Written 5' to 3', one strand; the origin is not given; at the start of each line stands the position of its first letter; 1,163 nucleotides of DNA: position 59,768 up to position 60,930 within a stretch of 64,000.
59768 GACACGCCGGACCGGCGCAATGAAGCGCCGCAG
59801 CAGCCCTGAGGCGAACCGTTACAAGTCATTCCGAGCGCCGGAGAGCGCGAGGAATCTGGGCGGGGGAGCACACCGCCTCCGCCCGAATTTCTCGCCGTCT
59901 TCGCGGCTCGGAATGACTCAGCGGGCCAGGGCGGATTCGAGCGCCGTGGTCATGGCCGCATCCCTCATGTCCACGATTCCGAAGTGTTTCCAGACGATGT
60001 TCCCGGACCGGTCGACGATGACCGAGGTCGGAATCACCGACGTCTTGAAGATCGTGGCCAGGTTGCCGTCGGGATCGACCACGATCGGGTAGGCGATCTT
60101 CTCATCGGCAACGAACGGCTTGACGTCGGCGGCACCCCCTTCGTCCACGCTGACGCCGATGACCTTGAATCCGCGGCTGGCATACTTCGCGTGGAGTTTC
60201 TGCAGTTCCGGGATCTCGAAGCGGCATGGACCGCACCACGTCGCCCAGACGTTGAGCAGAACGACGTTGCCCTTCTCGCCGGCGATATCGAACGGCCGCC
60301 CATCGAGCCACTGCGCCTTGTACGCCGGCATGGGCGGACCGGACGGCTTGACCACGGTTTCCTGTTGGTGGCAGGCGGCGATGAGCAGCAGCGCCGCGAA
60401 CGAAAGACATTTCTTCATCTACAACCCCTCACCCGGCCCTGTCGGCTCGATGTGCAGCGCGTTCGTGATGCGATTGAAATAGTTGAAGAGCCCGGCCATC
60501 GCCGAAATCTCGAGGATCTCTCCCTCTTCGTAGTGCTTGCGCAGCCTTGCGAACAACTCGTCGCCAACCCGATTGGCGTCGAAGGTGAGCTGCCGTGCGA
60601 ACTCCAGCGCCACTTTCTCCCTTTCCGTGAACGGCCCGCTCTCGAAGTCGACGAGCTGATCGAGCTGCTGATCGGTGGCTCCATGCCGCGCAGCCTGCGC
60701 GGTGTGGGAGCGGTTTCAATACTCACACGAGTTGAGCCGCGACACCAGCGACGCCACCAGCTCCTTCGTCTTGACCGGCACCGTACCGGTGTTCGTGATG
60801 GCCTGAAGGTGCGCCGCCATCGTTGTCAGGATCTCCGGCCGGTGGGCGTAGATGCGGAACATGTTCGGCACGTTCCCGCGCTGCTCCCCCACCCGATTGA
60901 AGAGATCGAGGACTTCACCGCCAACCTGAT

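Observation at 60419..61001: Candidate selenocysteine-containing AhpD-like peroxidase-family protein, translationally abutted to a TlpA thioredoxin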

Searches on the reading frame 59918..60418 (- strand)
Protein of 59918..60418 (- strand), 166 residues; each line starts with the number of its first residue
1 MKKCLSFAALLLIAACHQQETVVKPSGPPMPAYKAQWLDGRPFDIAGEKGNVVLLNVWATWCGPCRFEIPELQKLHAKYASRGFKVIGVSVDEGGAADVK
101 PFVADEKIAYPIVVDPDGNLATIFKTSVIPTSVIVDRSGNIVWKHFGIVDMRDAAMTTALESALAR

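Call 7: search_protein_families(library=pfam, proteins=[window:59921-60418:-], max_evalue=0.01)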
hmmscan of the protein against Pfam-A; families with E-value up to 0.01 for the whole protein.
seq(166 aa): 6 families
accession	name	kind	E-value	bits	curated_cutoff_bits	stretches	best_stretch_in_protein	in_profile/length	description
PF00578.27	AhpC-TSA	-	3e-23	82.5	26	1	29-143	4-123/124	AhpC/TSA family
PF08534.16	Redoxin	-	4e-23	82.3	26.6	1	26-150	2-137/148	Redoxin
PF13905.12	Thioredoxin_8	-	8.6e-12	45.7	27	1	50-141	1-94/94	Thioredoxin-like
PF00085.26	Thioredoxin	-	2.5e-07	31.1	23.5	1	50-93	18-60/103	Thioredoxin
PF00255.25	GSHPx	-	6.3e-06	26.2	27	1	33-92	4-62/108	Glutathione peroxidase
PF13911.12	AhpC-TSA_2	-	0.0011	19.8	27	0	71-120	1-48/114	AhpC/TSA antioxidant enzyme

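Call 8: search_protein_families(library=ncbifam, proteins=[window:59921-60418:-], max_evalue=0.01)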
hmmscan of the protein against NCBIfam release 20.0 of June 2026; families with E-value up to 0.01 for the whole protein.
seq(166 aa): 15 families
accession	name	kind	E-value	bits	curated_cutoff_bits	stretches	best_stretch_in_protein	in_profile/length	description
NF002854.0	PRK03147.1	subfamily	6.4e-25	88.1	170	1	16-148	29-159/176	thiol-disulfide oxidoreductase ResA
NF041054.1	WAxxUGC_long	equivalog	9.1e-21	74.5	300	1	31-144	85-197/354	ResA-like WAxxUGC motif-containing protein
NF047696.1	ThlDiSintTplARhiz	equivalog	3.2e-20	72.8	230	1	32-141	79-193/219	thiol:disulfide interchange protein TlpA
NF041202.1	StoA_CxxC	exception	6.7e-19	68.3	210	1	18-149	21-152/163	endospore biogenesis thiol-disulfide oxidoreductase StoA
TIGR00385.1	dsbE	subfamily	8.3e-16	58.1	123.15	1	48-153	61-162/173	DsbE family thiol:disulfide interchange protein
TIGR01068.1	thioredoxin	equivalog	2.1e-10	40.7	96.8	1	50-93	14-56/101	thioredoxin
NF011941.0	PRK15412.1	equivalog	1e-09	38.2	359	1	48-152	66-166/185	thiol:disulfide interchange protein DsbE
NF010625.0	PRK14018.1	equivalog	1.1e-09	37.4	522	1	2-151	8-162/521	bifunctional peptide-methionine (S)-S-oxide reductase MsrA/peptide-methionine (R)-S-oxide reductase MsrB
NF040769.1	SelL_rel_redox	subfamily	1e-05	25.2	120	1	62-121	37-95/173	SelL-related redox protein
NF006898.0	PRK09381.1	equivalog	0.00011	22.5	138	1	51-92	22-62/109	thioredoxin TrxA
TIGR01126.1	pdi_dom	equivalog_domain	0.00034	20.9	107.2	1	47-92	11-56/105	protein disulfide-isomerase domain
NF008229.0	PRK10996.1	equivalog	0.00072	19.3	125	1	51-75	53-77/141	thioredoxin TrxC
TIGR01130.1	ER_PDI_fam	subfamily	0.0011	18.6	344.25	1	45-101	358-412/476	protein disulfide-isomerase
NF047697.1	ThioredTrxAClost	equivalog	0.0049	17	140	1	49-82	16-49/105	thioredoxin TrxA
NF007900.0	PRK10606.1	equivalog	0.0079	15.8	270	0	38-93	13-67/183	glutathione peroxidase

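Call 25: find_encoding_contigs(protein=window:59918-60418:-, flank=10000, max_places=4)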
Protein window:59918-60418:- (166 aa): 1 contig read that carries it; 1 place shown.
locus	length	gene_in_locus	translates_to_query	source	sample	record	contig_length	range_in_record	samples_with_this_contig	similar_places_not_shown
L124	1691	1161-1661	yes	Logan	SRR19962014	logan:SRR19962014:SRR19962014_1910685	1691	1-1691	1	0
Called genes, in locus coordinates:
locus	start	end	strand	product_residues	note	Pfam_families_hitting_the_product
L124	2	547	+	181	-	?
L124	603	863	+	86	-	-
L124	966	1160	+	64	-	-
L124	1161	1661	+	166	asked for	PF00578:AhpC-TSA, PF08534:Redoxin, PF00255:GSHPx (weak), PF00085:Thioredoxin (weak), PF13905:Thioredoxin_8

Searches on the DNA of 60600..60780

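Call 44: search_rna_families(source=window, start=60600, end=60780, threshold=evalue, max_evalue=10)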
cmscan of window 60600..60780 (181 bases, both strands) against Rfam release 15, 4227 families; matches with E-value up to 10: 5.
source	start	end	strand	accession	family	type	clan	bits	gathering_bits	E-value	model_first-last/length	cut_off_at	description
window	60626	60708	+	RF01521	CC1840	Gene; sRNA;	-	16.9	50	2.8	1-95/95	no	caulobacter sRNA CC1840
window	60675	60714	+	RF03689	mir-5892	Gene; miRNA;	-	16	82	1.1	1-90/90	no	mir-5892 microRNA precursor family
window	60678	60710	+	RF01996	mir-995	Gene; miRNA;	-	14.6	72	2.4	1-88/88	no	mir-995 microRNA precursor family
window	60679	60709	+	RF00857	mir-233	Gene; miRNA;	-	13.6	67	5.3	1-78/78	no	mir-233 microRNA precursor family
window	60680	60709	+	RF00872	mir-652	Gene; miRNA;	-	12.3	73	8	1-82/82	no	mir-652 microRNA precursor family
